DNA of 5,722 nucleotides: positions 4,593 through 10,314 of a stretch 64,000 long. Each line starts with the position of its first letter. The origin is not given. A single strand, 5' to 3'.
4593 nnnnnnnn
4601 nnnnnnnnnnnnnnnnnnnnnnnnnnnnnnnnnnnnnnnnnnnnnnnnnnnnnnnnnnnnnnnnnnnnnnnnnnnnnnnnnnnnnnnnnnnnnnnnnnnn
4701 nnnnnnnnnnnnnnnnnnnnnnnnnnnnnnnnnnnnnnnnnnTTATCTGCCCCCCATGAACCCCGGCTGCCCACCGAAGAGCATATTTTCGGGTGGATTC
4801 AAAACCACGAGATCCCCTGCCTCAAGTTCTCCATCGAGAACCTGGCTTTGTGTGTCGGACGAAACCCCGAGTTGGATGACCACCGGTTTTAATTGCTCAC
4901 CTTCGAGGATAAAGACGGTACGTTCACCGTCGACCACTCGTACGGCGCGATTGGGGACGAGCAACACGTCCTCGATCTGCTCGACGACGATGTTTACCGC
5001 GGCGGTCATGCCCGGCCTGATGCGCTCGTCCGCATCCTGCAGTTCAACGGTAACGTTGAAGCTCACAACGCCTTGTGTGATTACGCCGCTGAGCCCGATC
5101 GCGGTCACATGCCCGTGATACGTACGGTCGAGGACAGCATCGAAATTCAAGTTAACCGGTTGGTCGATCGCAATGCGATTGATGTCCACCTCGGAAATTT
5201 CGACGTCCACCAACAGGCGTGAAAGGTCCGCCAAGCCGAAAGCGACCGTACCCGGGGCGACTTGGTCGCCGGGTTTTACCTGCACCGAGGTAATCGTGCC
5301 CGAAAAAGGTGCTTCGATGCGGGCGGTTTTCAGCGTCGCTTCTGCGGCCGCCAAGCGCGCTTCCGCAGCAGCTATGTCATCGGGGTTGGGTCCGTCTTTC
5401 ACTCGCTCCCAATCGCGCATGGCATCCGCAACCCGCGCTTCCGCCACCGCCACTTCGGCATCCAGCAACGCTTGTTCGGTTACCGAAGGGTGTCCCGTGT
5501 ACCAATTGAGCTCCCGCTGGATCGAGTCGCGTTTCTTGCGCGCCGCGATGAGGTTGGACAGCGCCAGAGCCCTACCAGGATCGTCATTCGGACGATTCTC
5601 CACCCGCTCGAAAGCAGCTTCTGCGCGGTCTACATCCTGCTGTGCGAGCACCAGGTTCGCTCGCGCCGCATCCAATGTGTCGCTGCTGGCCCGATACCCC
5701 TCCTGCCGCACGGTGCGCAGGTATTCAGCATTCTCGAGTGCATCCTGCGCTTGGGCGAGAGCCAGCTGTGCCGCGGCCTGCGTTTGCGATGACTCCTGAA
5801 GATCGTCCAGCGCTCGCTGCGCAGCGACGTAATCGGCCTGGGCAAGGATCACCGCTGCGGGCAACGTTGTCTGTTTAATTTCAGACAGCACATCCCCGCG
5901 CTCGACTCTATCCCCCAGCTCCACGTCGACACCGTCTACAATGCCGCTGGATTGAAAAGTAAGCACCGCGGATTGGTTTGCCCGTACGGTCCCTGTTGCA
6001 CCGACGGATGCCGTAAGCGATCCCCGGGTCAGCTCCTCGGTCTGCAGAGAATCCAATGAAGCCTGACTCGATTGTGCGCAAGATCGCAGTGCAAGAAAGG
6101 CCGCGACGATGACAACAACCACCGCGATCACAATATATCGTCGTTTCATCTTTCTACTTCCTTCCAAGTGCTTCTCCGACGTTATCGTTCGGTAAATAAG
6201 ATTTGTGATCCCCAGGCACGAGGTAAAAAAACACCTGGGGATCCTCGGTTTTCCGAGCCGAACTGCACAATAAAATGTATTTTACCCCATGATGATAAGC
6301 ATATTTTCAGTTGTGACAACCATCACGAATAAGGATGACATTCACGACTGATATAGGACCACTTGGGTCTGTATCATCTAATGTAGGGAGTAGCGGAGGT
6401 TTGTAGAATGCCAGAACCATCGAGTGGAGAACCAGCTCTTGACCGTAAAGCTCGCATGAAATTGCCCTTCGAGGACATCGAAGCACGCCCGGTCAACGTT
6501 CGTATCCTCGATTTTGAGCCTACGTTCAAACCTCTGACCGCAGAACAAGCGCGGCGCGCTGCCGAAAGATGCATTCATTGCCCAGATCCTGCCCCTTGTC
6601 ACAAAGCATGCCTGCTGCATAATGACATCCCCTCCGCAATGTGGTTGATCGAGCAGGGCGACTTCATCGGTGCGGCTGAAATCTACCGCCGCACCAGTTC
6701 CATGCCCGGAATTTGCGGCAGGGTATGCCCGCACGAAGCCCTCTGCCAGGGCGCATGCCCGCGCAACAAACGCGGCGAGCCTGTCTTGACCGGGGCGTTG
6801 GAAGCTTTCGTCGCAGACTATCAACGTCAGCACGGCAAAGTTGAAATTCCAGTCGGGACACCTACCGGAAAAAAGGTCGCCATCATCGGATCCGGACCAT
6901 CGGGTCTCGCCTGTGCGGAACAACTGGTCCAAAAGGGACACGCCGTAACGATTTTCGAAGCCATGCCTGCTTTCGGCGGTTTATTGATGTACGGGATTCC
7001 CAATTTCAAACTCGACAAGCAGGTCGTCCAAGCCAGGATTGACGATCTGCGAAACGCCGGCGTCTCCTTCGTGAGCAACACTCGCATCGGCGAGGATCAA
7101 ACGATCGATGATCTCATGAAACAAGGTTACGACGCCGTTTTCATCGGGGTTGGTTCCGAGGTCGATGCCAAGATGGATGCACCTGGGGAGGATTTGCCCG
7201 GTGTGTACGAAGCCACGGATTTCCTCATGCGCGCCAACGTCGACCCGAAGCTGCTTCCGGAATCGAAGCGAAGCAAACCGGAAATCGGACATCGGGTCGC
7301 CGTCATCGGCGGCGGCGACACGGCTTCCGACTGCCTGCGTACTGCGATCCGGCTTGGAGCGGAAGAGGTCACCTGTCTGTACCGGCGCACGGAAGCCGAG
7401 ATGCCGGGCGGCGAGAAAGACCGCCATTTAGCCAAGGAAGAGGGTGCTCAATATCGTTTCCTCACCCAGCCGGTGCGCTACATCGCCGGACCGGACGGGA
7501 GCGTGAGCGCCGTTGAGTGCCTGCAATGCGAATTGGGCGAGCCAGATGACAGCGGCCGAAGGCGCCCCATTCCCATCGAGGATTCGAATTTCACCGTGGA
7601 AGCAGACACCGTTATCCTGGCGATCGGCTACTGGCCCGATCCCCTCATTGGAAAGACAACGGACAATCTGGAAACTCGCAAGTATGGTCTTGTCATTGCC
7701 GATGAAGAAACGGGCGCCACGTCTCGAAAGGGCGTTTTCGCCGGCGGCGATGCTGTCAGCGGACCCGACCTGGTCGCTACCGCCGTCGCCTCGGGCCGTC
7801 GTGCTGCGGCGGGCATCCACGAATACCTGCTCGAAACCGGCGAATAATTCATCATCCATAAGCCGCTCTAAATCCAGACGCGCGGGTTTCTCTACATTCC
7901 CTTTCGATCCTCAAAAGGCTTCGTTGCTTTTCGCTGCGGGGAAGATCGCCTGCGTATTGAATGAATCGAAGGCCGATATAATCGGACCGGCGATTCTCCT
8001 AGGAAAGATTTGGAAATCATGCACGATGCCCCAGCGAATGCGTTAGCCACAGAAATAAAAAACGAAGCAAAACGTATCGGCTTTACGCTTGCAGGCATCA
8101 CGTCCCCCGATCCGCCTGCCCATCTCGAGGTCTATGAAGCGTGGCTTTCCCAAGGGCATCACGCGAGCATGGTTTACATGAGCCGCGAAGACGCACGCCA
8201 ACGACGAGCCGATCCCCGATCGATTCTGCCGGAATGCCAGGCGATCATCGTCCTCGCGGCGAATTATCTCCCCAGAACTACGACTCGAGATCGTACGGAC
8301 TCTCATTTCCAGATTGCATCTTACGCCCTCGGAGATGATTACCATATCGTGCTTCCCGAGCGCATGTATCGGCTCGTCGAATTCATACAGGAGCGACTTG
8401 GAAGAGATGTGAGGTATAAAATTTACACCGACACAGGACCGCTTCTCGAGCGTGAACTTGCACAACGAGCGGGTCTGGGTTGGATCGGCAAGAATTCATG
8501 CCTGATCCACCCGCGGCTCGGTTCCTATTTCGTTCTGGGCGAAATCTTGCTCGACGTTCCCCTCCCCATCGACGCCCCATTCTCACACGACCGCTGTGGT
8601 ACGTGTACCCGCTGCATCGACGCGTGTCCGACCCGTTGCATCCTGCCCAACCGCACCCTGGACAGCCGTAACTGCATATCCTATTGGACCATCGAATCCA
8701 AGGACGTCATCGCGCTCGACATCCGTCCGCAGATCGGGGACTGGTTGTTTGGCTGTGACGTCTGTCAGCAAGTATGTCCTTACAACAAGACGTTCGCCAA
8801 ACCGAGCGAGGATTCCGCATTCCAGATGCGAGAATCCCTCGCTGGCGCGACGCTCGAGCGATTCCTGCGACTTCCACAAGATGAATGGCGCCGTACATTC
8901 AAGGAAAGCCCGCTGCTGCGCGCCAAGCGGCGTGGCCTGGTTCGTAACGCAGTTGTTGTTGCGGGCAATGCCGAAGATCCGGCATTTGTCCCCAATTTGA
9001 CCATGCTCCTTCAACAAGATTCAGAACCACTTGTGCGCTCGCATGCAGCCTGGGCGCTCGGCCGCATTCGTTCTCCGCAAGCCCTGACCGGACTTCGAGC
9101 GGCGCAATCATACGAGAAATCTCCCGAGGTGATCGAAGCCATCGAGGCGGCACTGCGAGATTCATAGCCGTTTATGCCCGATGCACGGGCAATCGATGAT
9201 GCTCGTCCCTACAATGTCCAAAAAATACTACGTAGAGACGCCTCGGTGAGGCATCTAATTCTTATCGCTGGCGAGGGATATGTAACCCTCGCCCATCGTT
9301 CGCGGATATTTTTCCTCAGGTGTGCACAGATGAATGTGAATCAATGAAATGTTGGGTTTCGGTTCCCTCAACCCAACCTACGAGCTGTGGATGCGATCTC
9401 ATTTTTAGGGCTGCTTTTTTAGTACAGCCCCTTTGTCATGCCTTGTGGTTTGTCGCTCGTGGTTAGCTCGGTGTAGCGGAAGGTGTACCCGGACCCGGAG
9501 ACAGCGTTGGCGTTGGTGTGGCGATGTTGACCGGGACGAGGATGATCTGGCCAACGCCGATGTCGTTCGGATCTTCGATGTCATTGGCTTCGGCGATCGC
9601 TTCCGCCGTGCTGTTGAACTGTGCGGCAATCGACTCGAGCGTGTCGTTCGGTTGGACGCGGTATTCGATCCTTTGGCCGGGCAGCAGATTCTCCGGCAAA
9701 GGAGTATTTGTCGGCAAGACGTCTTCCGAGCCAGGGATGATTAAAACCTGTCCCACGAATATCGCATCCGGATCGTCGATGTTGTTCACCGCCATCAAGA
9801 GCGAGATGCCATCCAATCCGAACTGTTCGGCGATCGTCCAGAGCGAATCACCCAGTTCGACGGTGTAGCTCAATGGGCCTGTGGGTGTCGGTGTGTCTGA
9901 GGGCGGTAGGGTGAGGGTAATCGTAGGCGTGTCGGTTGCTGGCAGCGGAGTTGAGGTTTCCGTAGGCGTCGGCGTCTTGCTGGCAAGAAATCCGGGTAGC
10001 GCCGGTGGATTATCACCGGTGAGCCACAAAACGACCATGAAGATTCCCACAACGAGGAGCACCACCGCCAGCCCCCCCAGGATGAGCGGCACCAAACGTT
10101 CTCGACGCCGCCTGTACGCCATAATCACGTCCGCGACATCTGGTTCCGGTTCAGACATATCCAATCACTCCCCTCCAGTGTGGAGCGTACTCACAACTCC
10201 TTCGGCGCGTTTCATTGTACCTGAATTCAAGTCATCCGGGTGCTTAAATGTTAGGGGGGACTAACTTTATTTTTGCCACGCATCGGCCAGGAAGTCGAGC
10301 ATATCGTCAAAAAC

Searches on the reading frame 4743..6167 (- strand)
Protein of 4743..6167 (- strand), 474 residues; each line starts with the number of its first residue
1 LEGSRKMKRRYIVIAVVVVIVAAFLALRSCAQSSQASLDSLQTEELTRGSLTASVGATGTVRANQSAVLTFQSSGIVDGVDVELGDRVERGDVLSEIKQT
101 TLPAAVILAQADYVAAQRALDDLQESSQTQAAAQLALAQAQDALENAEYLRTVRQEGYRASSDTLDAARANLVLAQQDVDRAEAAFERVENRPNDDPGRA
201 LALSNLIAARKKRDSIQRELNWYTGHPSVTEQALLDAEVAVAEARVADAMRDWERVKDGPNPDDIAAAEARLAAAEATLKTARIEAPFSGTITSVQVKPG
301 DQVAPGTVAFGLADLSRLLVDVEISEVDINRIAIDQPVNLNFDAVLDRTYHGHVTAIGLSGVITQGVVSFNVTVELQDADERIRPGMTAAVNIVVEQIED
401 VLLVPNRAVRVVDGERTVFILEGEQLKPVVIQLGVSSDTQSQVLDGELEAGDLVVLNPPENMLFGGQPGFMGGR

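Call 11: search_protein_families(library=pfam, proteins=[window:4743-6167:-], max_evalue=0.001)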
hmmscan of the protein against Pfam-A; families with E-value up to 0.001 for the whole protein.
window:4743-6167:- (474 aa): 6 families
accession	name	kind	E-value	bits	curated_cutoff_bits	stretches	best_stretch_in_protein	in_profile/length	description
PF16576.10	HlyD_D23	-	5.3e-25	88.4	30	2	270-389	97-214/214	Barrel-sandwich domain of CusB or HlyD membrane-fusion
PF13437.12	HlyD_3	-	2.5e-16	60.7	22.2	1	284-386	2-106/106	HlyD family secretion protein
PF13533.13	Biotin_lipoyl_2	-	3.6e-08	33.5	29.8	1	283-308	2-27/32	Biotin-lipoyl like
PF12700.13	HlyD_2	-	1.4e-06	27.8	25.1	0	5-128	6-122/416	HlyD family secretion protein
PF00364.28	Biotin_lipoyl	-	1.2e-05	25.5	22.1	0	282-308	43-69/73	Biotin-requiring enzyme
PF05896.17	NQRA_N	-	0.00066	20.3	25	0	61-100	23-62/94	NqrA N-terminal barrel-sandwich hybrid domain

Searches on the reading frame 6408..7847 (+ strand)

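Call 11: search_protein_families(library=pfam, proteins=[window:6408-7847:+], max_evalue=0.001)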
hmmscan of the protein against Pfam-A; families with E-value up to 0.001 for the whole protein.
window:6408-7847:+ (479 aa): 14 families
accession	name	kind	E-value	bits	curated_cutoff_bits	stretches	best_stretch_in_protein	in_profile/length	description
PF07992.20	Pyr_redox_2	-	1.8e-29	103.5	26.1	1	155-463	1-291/291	Pyridine nucleotide-disulphide oxidoreductase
PF14691.11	Fer4_20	-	4e-29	101.1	25.8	1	35-143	4-112/113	Dihydroprymidine dehydrogenase domain II, 4Fe-4S cluster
PF00070.33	Pyr_redox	-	3e-11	44.1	22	1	156-229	1-65/82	Pyridine nucleotide-disulphide oxidoreductase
PF01593.30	Amino_oxidase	-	4.6e-09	36.5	19.8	1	165-192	2-29/443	Flavin containing amine oxidoreductase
PF13738.12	Pyr_redox_3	-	4.6e-09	36.4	30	0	292-447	162-305/305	Pyridine nucleotide-disulphide oxidoreductase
PF13450.12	NAD_binding_8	-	5e-08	33.5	21.9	1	159-192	1-34/68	NAD(P)-binding Rossmann-like domain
PF01266.30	DAO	-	7.6e-07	29.4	27.9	1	156-190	1-35/353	FAD dependent oxidoreductase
PF03486.20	HI0933_like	-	1.5e-06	28.3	50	1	156-191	2-37/244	HI0933-like protein Rossmann domain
PF03807.23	F420_oxidored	-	1.8e-05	25.7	21.6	0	156-183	1-29/94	NADP oxidoreductase coenzyme F420-dependent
PF01946.23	Thi4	-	8.3e-05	22.4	26.2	1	156-212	19-74/235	Thi4 family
PF13454.12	NAD_binding_9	-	0.00049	20.5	21.8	0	158-191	1-38/155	FAD-NAD(P)-binding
PF00890.30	FAD_binding_2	-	0.00051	19.8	20.4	1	157-191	2-36/414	FAD binding domain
PF01262.27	AlaDh_PNT_C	-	0.00053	19.9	23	0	139-187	10-61/214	Alanine dehydrogenase/PNT, C-terminal domain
PF12831.13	FAD_oxidored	-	0.00056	19.7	27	1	157-197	2-42/416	FAD dependent oxidoreductase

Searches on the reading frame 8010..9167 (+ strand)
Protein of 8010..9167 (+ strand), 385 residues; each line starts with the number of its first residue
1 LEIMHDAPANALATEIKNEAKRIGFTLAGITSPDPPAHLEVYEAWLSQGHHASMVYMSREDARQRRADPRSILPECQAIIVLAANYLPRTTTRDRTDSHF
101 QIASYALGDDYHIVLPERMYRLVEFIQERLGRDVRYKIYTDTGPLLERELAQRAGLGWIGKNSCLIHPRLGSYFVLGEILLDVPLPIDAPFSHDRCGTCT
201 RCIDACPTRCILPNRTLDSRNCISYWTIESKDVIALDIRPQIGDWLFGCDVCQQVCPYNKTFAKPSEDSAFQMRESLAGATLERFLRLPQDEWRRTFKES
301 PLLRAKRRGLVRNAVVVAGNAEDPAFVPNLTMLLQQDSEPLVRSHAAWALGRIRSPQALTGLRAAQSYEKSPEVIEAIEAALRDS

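Call 11: search_protein_families(library=pfam, proteins=[window:8010-9167:+], max_evalue=0.001)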
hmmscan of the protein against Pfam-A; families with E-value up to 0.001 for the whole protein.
window:8010-9167:+ (385 aa): 9 families
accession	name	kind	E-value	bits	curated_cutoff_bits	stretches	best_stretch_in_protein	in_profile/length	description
PF13484.11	Fer4_16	-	6.6e-20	72.1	30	1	195-259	1-66/66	4Fe-4S double cluster binding domain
PF08331.15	QueG_DUF1730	-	4.5e-19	68.6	25.1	1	66-142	1-77/77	Epoxyqueuosine reductase QueG, DUF1730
PF13646.12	HEAT_2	-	1.9e-10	41.3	27.7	1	312-383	18-88/88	HEAT repeats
PF03130.22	HEAT_PBS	-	2.7e-05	24.7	20.9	1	342-365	1-24/27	PBS lyase HEAT-like repeat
PF13513.12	HEAT_EZ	-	9.4e-05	23.3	27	1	324-353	27-55/55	HEAT-like repeat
PF14697.11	Fer4_21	-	0.00013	22.5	35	0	191-211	36-57/59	4Fe-4S dicluster domain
PF13187.11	Fer4_9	-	0.00016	22.1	27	0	194-211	35-52/52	4Fe-4S dicluster domain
PF13237.11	Fer4_10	-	0.00042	20.6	25.5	0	193-208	6-21/53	4Fe-4S dicluster domain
PF00037.32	Fer4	-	0.00047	20.3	21.1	0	191-211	3-23/24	4Fe-4S binding domain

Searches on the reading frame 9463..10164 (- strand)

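Call 11: search_protein_families(library=pfam, proteins=[window:9463-10164:-], max_evalue=0.001)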
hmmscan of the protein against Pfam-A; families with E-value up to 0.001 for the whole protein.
window:9463-10164:- (233 aa): 5 families
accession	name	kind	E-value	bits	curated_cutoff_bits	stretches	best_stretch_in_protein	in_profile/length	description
PF01476.26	LysM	-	1.6e-29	102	20.9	2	100-144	1-43/43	LysM domain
PF23473.1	LysM3_LYK4_5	-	1.2e-13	51.3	29.3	2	168-211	5-47/48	LYK4/5 LysM3 domain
PF23446.1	LysM1_NFP_LYK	-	9.9e-09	36.4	36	1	168-213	8-56/60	NFP/LYK LysM1 domain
PF23462.1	LysM3_NFP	-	0.00024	22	28.1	0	171-212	8-48/48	NFP LysM3 domain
PF23577.1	LysM_RLK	-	0.00024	21.5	27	0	168-189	3-24/44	LysM domain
